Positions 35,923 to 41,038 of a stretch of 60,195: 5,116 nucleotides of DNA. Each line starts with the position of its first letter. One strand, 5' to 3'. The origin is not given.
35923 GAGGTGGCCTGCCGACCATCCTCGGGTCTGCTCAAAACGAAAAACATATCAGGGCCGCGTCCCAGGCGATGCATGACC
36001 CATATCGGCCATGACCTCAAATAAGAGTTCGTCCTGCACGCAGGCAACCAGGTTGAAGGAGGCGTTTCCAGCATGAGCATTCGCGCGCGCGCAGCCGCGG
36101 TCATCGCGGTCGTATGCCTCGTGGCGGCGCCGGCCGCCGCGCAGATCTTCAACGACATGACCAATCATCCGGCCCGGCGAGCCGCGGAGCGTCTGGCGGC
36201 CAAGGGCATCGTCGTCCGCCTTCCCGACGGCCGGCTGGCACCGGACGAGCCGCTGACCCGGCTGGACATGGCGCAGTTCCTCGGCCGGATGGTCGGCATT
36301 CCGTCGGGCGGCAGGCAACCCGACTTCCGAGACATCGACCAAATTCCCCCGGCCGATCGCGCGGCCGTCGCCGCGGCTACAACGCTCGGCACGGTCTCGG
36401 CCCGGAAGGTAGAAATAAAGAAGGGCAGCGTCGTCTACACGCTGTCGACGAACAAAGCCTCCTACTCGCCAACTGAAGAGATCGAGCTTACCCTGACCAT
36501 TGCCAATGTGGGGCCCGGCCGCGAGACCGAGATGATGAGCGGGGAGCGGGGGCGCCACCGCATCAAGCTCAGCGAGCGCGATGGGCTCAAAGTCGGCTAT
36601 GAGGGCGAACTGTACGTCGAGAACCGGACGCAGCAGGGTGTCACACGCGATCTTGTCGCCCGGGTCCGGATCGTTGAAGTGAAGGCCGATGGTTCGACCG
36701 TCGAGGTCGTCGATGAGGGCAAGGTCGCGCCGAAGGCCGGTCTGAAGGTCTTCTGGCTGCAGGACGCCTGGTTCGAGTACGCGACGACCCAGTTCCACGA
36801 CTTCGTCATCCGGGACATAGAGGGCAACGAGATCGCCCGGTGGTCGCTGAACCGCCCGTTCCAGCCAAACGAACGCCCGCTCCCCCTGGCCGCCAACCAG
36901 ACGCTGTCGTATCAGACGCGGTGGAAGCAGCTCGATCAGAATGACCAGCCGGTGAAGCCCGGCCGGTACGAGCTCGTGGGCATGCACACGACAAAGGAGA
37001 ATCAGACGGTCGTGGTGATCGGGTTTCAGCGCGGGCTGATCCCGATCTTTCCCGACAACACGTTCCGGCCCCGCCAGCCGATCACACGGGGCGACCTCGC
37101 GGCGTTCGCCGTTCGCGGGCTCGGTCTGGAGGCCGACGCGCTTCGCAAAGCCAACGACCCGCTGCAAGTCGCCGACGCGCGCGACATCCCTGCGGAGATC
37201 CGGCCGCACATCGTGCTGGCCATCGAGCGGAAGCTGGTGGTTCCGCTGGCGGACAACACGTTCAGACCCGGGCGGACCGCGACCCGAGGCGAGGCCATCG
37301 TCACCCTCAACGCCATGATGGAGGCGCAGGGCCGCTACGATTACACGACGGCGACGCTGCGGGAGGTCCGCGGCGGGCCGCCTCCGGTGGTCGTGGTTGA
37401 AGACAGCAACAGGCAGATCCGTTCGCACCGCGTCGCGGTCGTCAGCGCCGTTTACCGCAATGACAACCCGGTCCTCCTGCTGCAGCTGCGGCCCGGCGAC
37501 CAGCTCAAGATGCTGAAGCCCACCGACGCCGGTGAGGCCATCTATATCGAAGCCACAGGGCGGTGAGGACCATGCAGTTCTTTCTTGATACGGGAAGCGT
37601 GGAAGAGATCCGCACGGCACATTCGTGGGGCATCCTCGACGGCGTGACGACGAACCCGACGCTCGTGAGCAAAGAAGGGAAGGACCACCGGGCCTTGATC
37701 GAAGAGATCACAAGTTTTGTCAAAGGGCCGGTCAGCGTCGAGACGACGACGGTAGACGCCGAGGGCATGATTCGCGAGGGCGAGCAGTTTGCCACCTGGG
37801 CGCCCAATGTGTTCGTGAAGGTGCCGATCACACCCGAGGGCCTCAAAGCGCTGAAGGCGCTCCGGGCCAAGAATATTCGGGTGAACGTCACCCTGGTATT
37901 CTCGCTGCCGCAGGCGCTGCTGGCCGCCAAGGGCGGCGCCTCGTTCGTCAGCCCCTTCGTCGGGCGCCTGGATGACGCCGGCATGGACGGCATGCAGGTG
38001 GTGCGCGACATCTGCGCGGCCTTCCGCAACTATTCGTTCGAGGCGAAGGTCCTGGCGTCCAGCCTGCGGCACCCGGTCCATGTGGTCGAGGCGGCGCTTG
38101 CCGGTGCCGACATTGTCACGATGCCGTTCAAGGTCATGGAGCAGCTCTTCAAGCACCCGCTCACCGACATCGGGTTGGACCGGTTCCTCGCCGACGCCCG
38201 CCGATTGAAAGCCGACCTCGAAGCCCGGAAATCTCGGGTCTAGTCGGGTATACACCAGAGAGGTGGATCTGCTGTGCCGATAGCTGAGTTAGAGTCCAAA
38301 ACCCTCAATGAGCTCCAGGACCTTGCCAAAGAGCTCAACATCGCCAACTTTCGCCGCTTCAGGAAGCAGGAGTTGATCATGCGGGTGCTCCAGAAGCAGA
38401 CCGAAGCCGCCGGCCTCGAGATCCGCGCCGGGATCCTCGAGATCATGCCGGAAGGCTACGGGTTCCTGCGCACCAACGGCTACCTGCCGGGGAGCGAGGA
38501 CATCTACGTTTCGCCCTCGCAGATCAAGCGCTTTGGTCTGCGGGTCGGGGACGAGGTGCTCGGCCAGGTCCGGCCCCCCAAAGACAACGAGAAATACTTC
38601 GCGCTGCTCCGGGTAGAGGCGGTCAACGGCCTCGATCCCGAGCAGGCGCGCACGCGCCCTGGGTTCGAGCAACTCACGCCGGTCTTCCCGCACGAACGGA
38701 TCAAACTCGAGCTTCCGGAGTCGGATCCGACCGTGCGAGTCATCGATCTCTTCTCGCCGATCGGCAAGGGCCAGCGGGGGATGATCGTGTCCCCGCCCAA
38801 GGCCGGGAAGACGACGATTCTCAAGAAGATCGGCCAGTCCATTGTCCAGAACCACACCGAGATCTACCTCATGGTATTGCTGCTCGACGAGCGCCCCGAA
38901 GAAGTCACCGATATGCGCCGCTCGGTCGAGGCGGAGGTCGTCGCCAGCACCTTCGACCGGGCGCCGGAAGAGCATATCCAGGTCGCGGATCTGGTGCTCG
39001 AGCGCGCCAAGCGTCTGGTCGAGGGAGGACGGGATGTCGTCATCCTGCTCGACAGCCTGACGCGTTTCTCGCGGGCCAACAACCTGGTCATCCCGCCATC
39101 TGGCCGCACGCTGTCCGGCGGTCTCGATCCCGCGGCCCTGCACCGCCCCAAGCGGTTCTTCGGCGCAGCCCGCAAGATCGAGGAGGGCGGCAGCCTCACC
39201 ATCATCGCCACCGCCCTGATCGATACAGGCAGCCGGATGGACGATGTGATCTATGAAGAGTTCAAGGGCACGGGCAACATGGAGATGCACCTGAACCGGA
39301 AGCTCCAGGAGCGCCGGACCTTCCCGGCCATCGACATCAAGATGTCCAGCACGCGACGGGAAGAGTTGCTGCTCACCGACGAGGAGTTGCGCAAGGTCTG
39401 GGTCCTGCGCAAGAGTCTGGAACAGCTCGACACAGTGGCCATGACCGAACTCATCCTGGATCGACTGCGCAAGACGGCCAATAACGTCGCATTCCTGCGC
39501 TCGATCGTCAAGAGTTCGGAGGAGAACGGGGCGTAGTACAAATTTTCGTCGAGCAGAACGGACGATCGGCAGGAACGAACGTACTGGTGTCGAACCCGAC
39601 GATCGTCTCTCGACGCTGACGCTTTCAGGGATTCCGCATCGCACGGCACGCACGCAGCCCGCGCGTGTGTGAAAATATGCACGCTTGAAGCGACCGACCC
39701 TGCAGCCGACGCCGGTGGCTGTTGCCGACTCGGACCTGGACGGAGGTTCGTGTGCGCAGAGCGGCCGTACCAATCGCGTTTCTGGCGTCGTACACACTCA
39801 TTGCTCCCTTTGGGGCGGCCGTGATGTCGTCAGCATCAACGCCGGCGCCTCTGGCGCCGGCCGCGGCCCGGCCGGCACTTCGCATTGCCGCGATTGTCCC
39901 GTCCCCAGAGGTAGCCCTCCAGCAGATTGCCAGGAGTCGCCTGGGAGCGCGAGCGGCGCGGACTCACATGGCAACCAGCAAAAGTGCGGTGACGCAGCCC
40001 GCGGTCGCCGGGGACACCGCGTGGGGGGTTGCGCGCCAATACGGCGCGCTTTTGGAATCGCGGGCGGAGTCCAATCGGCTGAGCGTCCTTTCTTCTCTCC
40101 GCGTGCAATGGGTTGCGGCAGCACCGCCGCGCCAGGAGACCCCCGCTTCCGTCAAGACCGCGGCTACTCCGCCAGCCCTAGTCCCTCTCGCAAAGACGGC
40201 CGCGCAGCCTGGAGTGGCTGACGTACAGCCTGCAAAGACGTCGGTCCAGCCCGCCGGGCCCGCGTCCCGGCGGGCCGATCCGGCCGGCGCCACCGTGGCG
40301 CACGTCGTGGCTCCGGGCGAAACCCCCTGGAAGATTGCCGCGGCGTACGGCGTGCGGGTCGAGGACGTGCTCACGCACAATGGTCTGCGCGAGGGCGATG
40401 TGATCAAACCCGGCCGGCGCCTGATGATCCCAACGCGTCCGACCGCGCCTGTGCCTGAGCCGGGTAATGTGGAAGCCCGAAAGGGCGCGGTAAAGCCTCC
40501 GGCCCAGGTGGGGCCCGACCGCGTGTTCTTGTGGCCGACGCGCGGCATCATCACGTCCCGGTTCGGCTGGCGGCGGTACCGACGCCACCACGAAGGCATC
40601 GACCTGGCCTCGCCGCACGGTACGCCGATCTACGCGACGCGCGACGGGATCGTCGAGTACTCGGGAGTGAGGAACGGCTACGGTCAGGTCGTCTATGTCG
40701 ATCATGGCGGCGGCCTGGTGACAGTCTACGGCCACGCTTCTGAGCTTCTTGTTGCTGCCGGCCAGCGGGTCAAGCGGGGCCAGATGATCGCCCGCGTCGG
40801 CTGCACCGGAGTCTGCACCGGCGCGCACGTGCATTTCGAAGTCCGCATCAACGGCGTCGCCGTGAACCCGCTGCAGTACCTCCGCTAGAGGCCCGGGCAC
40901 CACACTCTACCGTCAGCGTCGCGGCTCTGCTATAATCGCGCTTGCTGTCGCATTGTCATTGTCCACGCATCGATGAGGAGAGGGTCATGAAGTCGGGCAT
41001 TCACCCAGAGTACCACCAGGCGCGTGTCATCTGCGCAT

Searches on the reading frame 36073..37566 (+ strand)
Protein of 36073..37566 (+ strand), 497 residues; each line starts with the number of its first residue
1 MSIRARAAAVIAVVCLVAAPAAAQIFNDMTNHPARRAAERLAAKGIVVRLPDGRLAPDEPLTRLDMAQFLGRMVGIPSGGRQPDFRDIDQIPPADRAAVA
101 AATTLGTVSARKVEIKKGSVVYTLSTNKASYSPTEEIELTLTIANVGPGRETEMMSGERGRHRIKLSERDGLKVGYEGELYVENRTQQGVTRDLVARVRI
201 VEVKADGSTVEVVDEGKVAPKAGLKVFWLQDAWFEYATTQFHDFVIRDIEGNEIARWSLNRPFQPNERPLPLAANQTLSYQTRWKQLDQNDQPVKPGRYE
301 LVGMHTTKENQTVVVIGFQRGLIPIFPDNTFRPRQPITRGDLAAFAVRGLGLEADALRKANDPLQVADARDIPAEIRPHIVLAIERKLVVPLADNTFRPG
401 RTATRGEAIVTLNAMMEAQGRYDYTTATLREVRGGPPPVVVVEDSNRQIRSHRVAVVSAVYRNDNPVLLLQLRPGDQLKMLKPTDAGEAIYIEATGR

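Call 68: search_protein_families(library=pfam, proteins=[window:36073-37566:+], max_evalue=0.00001)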
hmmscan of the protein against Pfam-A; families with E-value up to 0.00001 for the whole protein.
window:36073-37566:+ (497 aa): 2 families
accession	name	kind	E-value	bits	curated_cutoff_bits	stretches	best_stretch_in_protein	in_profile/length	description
PF00395.25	SLH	-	1e-22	80.3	20.8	1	26-67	2-44/44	S-layer homology domain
PF12690.13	BsuPI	-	1.4e-12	47.9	22.9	1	234-308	30-99/101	Intracellular proteinase inhibitor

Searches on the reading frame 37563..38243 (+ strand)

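Call 68: search_protein_families(library=pfam, proteins=[window:37563-38243:+], max_evalue=0.00001)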
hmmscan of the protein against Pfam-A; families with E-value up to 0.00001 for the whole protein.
window:37563-38243:+ (226 aa): 1 family
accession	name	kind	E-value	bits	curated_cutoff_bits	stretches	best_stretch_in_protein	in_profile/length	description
PF00923.25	TAL_FSA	-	1e-59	202.7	27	1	6-202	1-239/285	Transaldolase/Fructose-6-phosphate aldolase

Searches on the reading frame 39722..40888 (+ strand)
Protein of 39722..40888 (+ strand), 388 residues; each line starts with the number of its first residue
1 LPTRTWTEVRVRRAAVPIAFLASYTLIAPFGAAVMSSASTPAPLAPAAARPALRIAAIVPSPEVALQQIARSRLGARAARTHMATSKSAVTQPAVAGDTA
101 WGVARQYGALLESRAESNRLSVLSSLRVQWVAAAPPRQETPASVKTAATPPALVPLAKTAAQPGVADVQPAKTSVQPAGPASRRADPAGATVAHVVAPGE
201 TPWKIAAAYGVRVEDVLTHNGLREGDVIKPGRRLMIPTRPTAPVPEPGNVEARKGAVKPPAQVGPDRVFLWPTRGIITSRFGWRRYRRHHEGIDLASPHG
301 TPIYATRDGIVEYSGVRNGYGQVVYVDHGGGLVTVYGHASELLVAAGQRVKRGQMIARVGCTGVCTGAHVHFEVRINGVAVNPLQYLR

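Call 69: search_protein_families(library=pfam, proteins=[window:39722-40888:+], max_evalue=0.00001)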
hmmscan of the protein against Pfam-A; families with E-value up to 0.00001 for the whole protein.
window:39722-40888:+ (388 aa): 2 families
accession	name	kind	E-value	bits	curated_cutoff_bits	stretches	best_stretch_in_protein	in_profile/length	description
PF01551.29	Peptidase_M23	-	2.9e-33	114.4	28.7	1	289-383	2-96/96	Peptidase family M23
PF01476.26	LysM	-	3.8e-13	49.6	20.9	1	194-237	1-43/43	LysM domain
